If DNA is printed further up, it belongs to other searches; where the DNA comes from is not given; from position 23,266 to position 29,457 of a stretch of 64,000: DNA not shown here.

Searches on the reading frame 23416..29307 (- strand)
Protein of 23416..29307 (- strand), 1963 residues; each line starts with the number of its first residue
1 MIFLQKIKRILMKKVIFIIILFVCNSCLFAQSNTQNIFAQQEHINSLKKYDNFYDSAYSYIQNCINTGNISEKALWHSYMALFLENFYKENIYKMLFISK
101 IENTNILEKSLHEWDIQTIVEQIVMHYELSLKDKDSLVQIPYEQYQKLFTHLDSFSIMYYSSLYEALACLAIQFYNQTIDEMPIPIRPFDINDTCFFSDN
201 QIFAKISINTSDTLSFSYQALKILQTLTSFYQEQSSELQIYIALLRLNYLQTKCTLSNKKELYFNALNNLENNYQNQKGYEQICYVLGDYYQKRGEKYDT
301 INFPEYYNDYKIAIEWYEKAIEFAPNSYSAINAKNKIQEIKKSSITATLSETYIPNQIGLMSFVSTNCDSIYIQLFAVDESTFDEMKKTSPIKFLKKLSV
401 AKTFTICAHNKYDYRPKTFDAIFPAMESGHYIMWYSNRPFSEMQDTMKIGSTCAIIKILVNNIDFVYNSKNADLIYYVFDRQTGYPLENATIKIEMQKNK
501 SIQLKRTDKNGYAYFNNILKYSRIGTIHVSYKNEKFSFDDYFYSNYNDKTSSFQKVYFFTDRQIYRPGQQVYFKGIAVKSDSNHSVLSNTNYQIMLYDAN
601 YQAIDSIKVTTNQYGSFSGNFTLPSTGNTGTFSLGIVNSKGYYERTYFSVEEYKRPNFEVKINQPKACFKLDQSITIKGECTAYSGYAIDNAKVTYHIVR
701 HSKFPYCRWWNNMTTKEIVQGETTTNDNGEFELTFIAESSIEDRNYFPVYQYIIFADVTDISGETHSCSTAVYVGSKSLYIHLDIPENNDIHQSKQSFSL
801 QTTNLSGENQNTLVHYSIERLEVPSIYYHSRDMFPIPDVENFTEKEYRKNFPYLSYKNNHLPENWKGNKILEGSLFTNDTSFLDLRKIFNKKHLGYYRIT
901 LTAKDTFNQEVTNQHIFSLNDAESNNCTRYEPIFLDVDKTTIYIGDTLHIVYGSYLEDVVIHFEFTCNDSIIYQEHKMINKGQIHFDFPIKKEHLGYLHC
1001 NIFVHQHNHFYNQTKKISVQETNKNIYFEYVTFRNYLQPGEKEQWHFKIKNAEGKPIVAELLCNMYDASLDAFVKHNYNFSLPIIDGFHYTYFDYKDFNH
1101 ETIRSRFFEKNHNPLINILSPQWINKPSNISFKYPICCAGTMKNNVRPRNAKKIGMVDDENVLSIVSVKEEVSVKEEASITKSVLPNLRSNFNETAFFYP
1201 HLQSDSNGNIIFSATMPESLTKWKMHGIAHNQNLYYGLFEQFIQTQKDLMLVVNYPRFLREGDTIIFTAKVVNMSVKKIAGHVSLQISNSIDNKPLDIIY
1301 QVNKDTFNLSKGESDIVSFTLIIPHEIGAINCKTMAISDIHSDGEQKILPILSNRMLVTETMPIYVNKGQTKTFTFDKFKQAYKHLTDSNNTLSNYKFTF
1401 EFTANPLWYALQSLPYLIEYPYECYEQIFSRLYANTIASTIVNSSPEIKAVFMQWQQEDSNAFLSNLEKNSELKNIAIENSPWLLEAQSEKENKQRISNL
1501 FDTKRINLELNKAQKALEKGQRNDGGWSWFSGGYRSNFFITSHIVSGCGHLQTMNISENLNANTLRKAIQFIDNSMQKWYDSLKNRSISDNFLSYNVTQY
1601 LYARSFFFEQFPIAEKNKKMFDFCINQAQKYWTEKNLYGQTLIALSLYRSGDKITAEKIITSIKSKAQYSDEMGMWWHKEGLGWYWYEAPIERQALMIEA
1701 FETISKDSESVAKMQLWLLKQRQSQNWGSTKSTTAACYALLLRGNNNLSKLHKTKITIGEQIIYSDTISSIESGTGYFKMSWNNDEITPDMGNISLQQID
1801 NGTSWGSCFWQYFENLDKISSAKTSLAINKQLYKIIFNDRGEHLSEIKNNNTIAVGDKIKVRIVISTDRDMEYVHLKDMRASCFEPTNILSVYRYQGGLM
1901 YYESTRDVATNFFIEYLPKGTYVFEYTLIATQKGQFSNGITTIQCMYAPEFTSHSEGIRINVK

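Call 15: search_protein_families(library=ncbifam, proteins=[window:23416-29307:-])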
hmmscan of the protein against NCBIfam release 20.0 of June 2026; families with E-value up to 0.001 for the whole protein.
window:23416-29307:- (1963 aa): 0 families

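Call 31: search_protein_families(library=ncbifam, proteins=[window:23416-29307:-], max_evalue=10)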
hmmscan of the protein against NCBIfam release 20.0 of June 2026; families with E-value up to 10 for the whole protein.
window:23416-29307:- (1963 aa): 0 families

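Call 32: search_protein_families(library=pfam, proteins=[window:23416-29307:-], max_evalue=1)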
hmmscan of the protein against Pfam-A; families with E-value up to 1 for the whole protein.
window:23416-29307:- (1963 aa): 16 families
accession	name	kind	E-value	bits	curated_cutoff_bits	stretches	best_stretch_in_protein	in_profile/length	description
PF17973.7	bMG10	-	1.8e-33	116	26.2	1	1833-1950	5-131/131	Bacterial Alpha-2-macroglobulin MG10 domain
PF01835.25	MG2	-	6.9e-18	65.2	32.8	1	555-650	1-96/96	MG2 domain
PF00207.28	A2M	-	1.6e-16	60.3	21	1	1195-1285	1-92/92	Alpha-2-macroglobulin family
PF20598.4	DUF6795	-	0.00015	22.4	27.4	0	483-524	8-52/103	Domain of unknown function (DUF6795)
PF13620.12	CarboxypepD_reg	-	0.00077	20.2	32.3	1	478-518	6-45/82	Carboxypeptidase regulatory-like domain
PF20308.4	TPR-S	-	0.0015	19.5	27.6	1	261-333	35-98/102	Tetratricopeptide Repeats-Sensor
PF13584.12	BatD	-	0.0046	18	24.1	1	1849-1962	4-92/92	BatD DUF11 like domain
PF11974.14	bMG3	-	0.0054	17.1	34.9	1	473-518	14-59/103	Bacterial alpha-2-macroglobulin MG3 domain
PF17802.7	SpaA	-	0.06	14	23.1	1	480-518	9-49/91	Prealbumin-like fold domain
PF13157.11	Enas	-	0.061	13.8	22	0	1361-1382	67-88/112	Endospore appendages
PF07703.20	A2M_BRD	-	0.064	14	22.7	0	935-1047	3-120/140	Alpha-2-macroglobulin bait region domain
PF00515.34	TPR_1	-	0.098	13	27.8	1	308-326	15-33/34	Tetratricopeptide repeat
PF12866.13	DUF3823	-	0.11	13.2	27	1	573-619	3-48/90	Protein of unknown function (DUF3823) N-terminal domain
PF13715.12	CarbopepD_reg_2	-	0.14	12.6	32.2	0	478-535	5-59/88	CarboxypepD_reg-like domain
PF13181.12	TPR_8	-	0.15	12.8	25.7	0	308-326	15-33/34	Tetratricopeptide repeat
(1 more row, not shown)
